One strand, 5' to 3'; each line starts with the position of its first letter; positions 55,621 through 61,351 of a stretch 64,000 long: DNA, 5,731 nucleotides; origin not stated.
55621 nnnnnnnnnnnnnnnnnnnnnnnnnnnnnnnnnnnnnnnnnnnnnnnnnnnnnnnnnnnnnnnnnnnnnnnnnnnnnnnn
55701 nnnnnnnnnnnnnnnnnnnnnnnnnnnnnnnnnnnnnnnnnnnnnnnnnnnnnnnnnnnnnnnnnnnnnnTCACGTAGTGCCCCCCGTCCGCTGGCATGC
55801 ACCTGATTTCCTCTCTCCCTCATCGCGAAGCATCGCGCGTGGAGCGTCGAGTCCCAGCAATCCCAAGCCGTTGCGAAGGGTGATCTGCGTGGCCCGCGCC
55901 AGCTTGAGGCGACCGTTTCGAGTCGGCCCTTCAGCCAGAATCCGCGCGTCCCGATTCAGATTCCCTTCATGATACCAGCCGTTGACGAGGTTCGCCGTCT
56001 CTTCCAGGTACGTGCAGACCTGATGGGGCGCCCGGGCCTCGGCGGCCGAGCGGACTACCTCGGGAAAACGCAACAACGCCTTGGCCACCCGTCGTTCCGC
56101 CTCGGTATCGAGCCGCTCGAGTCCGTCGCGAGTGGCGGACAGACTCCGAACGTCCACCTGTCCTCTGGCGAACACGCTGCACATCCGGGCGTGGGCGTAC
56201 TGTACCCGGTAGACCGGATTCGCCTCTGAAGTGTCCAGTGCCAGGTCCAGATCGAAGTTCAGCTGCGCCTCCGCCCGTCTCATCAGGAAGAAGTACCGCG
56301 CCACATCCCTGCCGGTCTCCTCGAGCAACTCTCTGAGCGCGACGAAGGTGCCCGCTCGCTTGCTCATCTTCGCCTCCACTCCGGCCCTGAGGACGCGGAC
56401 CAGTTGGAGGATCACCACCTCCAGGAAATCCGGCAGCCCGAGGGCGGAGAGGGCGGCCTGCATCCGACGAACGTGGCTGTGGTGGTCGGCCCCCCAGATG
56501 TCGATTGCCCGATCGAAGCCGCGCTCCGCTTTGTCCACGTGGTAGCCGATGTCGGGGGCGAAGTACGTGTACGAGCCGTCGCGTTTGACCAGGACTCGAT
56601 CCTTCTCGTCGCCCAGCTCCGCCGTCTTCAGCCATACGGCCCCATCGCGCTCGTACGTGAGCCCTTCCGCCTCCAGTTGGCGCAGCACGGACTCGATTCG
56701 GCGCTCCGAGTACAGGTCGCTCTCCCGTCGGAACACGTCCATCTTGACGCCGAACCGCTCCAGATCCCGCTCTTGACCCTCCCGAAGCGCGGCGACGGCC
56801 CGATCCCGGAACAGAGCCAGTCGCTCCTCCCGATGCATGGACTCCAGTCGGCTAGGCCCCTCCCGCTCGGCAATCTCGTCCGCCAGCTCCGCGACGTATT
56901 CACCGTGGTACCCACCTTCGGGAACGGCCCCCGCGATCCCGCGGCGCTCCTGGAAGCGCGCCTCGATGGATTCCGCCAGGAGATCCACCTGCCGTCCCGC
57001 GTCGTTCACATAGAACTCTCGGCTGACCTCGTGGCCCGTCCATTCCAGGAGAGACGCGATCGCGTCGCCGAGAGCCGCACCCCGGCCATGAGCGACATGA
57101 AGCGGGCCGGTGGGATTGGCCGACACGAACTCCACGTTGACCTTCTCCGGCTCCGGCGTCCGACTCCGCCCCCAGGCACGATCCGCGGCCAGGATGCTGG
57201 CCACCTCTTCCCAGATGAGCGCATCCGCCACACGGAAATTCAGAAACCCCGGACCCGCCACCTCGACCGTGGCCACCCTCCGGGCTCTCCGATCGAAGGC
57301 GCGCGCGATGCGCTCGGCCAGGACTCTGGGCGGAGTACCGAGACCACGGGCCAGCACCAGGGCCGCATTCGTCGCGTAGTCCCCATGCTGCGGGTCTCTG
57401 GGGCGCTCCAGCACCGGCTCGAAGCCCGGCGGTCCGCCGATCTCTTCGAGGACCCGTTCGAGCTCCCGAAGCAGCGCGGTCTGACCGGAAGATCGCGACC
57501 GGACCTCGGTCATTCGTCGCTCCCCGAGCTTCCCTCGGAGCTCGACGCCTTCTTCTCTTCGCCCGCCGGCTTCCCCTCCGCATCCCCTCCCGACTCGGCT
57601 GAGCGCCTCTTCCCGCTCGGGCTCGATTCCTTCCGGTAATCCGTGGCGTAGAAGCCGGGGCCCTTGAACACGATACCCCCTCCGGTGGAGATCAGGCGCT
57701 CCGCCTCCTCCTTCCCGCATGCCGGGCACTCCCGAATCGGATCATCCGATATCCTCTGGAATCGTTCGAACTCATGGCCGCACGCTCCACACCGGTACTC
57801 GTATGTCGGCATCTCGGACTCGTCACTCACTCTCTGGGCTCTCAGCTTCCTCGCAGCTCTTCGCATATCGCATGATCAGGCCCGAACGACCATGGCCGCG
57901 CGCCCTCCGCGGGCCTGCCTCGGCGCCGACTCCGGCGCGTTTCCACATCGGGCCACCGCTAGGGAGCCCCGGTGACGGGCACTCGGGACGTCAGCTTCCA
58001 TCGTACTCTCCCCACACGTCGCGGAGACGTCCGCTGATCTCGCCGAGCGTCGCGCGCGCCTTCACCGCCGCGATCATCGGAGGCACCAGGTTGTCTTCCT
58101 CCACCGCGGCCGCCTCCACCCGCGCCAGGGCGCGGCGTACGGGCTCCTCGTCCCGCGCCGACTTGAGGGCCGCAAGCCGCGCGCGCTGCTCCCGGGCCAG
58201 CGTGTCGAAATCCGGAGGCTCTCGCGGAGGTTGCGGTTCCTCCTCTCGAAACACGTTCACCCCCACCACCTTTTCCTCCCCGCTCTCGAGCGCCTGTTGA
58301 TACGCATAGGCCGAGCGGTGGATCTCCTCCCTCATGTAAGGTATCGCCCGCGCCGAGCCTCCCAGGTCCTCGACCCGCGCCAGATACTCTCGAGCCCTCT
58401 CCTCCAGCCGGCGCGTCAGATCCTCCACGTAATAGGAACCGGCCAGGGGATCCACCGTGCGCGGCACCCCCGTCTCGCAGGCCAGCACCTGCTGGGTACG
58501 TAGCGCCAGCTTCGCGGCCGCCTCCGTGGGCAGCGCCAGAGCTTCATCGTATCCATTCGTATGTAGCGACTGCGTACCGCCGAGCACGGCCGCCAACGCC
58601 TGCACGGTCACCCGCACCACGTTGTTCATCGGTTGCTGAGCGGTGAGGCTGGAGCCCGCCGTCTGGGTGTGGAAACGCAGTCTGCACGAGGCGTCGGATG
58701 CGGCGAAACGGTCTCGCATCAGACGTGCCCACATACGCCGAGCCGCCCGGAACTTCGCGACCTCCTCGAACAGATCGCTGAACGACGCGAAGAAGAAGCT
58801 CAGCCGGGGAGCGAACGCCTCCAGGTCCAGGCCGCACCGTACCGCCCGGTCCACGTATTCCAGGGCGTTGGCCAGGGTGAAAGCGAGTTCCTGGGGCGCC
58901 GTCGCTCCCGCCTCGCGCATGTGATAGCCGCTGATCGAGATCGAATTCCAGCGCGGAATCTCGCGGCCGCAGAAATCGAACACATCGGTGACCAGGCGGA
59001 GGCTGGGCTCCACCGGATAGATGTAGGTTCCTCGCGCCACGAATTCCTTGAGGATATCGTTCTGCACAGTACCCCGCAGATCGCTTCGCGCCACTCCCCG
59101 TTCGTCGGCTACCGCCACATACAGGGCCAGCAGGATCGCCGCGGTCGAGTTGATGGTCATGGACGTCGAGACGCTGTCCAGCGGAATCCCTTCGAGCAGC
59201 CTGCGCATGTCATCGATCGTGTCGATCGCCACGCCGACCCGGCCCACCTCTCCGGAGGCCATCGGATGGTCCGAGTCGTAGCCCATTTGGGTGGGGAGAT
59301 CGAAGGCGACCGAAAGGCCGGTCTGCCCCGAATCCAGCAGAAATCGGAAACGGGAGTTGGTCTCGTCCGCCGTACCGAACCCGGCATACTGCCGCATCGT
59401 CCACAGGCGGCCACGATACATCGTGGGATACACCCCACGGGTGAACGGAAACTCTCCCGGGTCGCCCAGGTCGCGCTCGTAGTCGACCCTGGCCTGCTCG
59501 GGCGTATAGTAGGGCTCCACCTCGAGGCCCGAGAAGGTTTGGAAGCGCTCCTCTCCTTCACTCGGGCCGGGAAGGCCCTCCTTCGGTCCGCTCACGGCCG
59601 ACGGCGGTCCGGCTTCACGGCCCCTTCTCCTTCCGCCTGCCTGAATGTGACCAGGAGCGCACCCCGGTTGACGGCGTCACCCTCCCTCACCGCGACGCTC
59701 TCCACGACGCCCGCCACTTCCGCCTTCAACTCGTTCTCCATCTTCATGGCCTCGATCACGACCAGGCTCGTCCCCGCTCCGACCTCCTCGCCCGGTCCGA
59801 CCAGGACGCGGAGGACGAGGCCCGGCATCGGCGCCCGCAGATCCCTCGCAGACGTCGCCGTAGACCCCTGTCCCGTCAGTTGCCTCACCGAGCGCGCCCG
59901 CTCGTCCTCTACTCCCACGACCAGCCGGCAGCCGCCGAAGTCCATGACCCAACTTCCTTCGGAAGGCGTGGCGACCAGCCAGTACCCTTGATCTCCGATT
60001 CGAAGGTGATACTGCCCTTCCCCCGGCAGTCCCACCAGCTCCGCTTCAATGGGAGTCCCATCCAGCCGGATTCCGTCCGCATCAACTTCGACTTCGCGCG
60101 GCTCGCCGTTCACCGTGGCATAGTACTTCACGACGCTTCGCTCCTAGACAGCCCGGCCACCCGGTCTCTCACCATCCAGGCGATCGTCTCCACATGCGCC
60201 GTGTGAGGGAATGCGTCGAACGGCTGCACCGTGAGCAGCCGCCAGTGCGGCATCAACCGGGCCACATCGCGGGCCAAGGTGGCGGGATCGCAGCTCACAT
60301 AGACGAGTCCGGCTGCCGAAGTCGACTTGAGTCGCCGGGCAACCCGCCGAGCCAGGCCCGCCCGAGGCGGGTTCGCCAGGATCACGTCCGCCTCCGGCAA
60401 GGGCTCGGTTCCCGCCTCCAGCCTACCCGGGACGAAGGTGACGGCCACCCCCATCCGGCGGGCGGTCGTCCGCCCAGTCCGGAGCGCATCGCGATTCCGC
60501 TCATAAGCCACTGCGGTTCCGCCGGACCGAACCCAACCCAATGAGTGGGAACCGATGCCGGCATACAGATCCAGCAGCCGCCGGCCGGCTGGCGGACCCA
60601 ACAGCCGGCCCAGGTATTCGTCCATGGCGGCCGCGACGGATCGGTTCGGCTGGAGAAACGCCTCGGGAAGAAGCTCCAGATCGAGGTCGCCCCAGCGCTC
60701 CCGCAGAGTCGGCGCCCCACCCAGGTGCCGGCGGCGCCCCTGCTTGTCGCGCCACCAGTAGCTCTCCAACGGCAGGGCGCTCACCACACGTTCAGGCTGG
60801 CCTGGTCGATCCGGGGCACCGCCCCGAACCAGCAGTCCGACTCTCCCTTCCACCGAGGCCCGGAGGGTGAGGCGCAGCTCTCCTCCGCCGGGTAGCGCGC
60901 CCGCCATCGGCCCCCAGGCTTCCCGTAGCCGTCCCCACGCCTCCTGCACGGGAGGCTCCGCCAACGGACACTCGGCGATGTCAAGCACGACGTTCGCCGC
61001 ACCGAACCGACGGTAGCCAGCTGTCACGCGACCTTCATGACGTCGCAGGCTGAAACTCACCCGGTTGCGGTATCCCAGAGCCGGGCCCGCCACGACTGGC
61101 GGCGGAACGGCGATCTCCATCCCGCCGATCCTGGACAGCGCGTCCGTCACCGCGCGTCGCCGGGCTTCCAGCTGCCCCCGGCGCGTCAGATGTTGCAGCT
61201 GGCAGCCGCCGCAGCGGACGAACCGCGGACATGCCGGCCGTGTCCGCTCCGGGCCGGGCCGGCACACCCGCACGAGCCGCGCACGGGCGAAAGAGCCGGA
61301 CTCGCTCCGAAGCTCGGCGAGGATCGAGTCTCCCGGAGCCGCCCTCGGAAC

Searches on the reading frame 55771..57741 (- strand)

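Call 14: search_protein_families(library=pfam, proteins=[window:55771-57741:-], max_evalue=0.01)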
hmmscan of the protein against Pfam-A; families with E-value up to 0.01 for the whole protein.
window:55771-57741:- (656 aa): 4 families
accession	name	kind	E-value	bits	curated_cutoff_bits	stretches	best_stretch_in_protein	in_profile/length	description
PF00750.26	tRNA-synt_1d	-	8.3e-29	101.1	23.3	1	180-476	2-298/349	tRNA synthetases class I (R), catalytic domain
PF05746.21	DALR_1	-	8.9e-29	100.4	22.3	1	513-637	1-117/117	DALR anticodon binding domain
PF03485.21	Arg_tRNA_synt_N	-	1.7e-20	73.8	21.5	1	92-170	5-84/85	Arginyl tRNA synthetase N terminal domain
PF09334.17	tRNA-synt_1g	-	2.1e-05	23.9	20.1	0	456-493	325-362/391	tRNA synthetases class I (M)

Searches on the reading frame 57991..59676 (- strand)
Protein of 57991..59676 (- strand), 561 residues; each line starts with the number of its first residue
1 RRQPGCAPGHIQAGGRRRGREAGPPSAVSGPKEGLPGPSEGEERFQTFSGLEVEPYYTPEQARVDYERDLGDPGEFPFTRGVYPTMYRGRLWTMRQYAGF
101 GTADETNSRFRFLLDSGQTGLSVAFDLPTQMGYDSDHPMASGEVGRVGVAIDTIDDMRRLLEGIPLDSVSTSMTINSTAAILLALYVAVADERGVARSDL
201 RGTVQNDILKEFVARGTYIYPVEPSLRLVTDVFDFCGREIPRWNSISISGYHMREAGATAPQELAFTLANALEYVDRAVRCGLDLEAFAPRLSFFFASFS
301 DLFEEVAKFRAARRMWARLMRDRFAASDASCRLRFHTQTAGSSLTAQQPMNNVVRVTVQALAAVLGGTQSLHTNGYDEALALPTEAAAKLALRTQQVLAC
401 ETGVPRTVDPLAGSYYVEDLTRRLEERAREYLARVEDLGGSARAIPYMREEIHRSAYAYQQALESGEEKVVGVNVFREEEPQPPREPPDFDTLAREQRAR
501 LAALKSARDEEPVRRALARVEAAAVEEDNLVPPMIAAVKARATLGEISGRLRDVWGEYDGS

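Call 14: search_protein_families(library=pfam, proteins=[window:57991-59676:-], max_evalue=0.01)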
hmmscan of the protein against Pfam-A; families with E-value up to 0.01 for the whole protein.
window:57991-59676:- (561 aa): 1 family
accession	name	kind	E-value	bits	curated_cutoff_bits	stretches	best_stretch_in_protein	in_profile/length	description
PF01642.28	MM_CoA_mutase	-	4e-216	718.9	22.1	1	46-556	1-512/512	Methylmalonyl-CoA mutase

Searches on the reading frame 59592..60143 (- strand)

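Call 19: search_protein_families(library=pfam, proteins=[window:59592-60143:-], max_evalue=0.01)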
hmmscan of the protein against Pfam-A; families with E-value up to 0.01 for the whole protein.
window:59592-60143:- (183 aa): 4 families
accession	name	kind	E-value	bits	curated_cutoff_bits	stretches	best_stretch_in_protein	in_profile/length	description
PF00364.28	Biotin_lipoyl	-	4.4e-19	68.5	22.1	1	101-166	2-72/73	Biotin-requiring enzyme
PF13437.12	HlyD_3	-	5.5e-06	27.5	22.2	0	102-132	2-32/106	HlyD family secretion protein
PF13533.13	Biotin_lipoyl_2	-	9.1e-06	25.8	29.8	1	140-166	4-30/32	Biotin-lipoyl like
PF16576.10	HlyD_D23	-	0.00012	21.9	30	0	138-166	110-138/214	Barrel-sandwich domain of CusB or HlyD membrane-fusion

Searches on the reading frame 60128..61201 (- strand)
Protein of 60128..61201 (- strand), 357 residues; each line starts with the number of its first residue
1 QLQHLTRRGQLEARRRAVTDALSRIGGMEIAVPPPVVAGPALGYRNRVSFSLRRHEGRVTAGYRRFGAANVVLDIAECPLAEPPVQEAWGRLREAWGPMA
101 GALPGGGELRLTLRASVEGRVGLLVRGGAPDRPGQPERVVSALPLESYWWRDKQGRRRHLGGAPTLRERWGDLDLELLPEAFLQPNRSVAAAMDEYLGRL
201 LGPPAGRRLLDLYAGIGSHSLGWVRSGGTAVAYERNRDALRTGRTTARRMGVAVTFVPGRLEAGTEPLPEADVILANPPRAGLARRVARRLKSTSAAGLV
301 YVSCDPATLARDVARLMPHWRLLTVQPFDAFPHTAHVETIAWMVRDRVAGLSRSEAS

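Call 35: search_protein_families(library=pfam, proteins=[window:60128-61201:-], max_evalue=0.01)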
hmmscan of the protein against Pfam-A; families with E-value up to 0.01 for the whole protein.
window:60128-61201:- (357 aa): 2 families
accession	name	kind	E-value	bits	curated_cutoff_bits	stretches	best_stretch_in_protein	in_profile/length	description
PF05958.17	tRNA_U5-meth_tr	-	3.1e-13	49.9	23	1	272-343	285-354/357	tRNA (Uracil-5-)-methyltransferase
PF05175.20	MTS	-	0.0018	18.3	23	1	205-284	31-113/170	Methyltransferase small domain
